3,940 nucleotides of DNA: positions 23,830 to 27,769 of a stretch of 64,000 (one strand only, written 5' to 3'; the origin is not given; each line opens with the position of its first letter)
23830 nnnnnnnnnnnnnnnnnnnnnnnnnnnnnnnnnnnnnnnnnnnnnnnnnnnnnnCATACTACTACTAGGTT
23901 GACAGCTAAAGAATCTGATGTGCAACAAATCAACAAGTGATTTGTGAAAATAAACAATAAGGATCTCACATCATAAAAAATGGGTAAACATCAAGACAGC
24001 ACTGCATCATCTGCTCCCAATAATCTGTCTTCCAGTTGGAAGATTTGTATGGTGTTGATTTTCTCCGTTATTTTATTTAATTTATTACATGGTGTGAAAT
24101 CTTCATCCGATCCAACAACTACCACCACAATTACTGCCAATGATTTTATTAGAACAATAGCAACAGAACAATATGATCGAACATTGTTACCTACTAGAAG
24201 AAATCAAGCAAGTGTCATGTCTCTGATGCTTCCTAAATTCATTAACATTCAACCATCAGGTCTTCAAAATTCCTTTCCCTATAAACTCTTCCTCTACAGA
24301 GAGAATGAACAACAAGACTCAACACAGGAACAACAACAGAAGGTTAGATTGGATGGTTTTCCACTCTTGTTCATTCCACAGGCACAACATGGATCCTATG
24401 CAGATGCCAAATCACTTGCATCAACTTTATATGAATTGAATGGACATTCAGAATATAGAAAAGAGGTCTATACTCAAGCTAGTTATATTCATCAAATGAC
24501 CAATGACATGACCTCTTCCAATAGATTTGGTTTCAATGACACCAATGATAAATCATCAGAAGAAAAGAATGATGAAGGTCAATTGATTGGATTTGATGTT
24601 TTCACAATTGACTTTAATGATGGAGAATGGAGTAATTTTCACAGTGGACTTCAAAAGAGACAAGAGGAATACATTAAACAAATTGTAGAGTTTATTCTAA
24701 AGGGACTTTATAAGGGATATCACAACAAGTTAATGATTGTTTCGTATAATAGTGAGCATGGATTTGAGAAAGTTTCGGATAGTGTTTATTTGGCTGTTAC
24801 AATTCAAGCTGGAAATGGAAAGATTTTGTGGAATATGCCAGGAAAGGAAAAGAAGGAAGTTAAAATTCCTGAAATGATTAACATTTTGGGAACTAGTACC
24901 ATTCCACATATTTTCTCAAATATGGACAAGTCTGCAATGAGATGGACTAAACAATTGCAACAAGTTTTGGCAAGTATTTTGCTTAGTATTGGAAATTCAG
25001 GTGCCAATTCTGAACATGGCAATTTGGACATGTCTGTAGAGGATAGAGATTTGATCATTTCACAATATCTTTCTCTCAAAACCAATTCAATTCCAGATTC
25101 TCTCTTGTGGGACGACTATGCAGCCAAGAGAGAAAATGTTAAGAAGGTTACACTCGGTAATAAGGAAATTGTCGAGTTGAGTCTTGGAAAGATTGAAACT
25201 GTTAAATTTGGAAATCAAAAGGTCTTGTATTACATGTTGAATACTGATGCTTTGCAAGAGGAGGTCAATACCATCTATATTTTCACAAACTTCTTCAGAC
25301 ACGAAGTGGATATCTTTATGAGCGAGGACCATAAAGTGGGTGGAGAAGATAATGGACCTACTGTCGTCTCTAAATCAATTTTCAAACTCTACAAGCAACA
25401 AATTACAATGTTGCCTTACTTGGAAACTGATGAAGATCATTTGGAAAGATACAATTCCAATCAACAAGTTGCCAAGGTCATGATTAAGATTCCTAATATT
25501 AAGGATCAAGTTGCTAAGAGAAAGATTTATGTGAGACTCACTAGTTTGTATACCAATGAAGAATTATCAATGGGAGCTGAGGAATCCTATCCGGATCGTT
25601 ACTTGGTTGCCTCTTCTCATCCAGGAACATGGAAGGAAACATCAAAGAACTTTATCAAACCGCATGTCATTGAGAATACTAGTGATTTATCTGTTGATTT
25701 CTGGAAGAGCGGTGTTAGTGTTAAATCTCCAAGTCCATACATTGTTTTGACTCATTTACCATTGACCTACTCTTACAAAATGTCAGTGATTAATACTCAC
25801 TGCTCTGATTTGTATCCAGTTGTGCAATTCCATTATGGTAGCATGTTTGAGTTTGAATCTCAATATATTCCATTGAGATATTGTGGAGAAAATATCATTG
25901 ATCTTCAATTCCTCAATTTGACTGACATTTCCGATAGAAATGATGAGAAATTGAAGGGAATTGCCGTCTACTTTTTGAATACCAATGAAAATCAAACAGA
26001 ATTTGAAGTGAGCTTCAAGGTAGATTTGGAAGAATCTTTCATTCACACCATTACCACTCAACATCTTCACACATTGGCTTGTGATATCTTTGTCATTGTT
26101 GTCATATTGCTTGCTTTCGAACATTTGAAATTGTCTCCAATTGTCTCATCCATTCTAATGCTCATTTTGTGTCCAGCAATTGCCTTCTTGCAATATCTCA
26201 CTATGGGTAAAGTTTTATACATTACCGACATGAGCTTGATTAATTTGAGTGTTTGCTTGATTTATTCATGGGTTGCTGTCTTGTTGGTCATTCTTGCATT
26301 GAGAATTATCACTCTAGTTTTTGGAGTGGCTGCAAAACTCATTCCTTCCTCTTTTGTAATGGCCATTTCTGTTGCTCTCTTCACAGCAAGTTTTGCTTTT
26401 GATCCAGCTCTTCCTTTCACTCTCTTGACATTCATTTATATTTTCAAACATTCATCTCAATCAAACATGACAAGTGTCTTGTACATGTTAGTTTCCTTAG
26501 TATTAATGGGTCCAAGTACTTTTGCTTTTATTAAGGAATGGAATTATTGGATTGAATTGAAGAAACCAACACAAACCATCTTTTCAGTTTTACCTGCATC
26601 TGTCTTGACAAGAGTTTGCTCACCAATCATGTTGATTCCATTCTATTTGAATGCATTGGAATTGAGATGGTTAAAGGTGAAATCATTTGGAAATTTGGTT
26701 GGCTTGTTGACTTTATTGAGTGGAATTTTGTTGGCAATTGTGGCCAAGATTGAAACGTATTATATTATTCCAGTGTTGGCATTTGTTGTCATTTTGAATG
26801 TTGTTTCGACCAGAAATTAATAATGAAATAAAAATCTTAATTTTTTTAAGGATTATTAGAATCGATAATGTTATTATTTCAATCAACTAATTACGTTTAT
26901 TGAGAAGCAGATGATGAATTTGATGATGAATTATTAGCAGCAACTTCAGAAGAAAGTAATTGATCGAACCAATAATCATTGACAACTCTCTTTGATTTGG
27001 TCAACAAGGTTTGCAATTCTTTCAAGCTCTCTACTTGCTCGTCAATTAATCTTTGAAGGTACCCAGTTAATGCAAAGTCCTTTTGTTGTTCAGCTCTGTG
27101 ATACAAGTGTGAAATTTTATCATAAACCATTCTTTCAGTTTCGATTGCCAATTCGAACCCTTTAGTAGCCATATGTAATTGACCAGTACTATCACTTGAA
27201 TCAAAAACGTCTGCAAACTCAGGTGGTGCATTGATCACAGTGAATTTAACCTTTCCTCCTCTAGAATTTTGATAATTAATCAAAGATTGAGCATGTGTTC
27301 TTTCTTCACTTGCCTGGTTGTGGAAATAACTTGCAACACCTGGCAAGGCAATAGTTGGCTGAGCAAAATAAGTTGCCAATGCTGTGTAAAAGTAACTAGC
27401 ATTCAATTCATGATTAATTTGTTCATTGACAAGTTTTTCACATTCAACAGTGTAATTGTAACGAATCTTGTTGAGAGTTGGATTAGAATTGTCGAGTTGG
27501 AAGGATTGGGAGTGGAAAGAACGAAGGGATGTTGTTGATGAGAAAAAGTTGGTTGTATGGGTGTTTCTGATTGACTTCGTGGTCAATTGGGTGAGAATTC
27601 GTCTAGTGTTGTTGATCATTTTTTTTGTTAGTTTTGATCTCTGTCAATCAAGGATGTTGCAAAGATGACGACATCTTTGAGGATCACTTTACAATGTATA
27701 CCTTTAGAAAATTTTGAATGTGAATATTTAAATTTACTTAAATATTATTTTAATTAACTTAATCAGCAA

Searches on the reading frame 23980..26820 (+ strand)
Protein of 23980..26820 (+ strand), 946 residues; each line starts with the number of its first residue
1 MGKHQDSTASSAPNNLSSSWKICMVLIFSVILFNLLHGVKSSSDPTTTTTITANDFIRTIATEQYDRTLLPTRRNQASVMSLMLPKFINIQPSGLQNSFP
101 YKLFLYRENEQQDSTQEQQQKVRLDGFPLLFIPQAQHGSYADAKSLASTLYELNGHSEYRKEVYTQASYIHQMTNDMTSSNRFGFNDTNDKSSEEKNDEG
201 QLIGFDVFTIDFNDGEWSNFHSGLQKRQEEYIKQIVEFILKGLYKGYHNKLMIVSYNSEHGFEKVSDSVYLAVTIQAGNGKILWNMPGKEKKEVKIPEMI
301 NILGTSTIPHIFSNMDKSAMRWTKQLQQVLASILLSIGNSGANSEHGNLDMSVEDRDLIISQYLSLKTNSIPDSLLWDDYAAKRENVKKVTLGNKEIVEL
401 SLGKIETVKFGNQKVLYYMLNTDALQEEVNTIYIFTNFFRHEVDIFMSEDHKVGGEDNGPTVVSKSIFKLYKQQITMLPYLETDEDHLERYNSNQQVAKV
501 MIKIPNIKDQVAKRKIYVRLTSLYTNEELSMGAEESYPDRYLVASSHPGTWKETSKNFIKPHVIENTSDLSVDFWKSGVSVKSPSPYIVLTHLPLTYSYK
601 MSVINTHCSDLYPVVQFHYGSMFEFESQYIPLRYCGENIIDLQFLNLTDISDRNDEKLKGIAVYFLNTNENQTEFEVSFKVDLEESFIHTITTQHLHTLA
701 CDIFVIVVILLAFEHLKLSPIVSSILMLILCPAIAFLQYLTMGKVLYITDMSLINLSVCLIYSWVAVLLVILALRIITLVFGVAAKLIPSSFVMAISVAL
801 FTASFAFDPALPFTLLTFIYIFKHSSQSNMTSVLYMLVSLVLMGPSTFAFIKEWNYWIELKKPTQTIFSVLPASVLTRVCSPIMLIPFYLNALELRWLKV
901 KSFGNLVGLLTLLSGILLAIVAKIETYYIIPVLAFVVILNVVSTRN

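Call 44: search_protein_families(library=pfam, proteins=[window:23980-26820:+], max_evalue=0.001)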
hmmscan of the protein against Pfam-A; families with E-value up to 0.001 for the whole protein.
window:23980-26820:+ (946 aa): 1 family
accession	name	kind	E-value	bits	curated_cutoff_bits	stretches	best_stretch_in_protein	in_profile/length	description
PF07819.20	PGAP1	-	1.3e-11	45.1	24.3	1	124-246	2-85/233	PGAP1-like alpha/beta domain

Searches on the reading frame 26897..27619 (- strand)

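Call 44: search_protein_families(library=pfam, proteins=[window:26897-27619:-], max_evalue=0.001)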
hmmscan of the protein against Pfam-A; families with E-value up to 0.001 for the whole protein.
window:26897-27619:- (240 aa): 2 families
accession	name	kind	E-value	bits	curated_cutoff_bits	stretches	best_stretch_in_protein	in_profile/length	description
PF00210.30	Ferritin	-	9.6e-28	97.3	24.5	1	62-211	2-141/142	Ferritin-like domain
PF02915.23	Rubrerythrin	-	0.00091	20.1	22.8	0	65-180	4-114/137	Rubrerythrin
